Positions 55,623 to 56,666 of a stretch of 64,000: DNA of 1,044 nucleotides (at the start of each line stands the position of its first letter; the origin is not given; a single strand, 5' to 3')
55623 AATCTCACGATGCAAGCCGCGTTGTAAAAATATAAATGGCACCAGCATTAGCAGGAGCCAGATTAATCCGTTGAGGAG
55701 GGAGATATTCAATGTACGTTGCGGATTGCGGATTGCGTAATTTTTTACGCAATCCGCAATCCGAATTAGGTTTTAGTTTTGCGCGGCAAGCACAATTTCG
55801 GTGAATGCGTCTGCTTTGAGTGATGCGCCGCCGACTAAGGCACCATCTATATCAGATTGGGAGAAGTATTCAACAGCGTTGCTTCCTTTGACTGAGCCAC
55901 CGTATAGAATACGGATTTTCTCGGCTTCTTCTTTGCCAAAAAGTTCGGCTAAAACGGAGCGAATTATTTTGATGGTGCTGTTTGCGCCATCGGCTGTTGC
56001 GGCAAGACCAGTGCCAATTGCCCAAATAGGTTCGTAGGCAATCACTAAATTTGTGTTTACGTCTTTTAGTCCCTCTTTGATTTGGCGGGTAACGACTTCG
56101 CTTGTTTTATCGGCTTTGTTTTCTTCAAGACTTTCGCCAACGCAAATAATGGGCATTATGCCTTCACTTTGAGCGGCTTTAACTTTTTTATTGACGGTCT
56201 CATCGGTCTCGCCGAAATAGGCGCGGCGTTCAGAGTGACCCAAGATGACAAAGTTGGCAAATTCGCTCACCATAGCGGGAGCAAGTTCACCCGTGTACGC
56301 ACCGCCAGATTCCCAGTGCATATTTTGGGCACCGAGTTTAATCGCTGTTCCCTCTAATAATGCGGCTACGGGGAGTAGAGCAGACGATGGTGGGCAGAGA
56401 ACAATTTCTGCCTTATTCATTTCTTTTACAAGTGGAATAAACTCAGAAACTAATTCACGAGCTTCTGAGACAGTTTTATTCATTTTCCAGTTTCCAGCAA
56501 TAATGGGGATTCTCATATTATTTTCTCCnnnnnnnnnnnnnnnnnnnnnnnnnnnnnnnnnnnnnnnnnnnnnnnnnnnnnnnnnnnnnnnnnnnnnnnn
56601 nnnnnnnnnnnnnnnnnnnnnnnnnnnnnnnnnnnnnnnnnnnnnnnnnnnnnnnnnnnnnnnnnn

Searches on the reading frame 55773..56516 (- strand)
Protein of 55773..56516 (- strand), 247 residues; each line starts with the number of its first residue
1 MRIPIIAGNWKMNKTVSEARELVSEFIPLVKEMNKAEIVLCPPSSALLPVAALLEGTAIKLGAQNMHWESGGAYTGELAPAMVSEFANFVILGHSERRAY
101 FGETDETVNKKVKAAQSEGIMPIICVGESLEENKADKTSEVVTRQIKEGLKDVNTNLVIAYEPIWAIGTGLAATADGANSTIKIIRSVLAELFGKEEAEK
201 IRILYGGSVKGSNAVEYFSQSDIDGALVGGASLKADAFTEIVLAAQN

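Call 54: search_protein_families(library=pfam, proteins=[window:55773-56516:-], max_evalue=0.001)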
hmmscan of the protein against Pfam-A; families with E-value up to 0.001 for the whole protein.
window:55773-56516:- (247 aa): 1 family
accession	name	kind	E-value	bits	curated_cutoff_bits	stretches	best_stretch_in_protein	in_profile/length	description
PF00121.24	TIM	-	3.1e-91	305.7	20.1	1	4-243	1-243/245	Triosephosphate isomerase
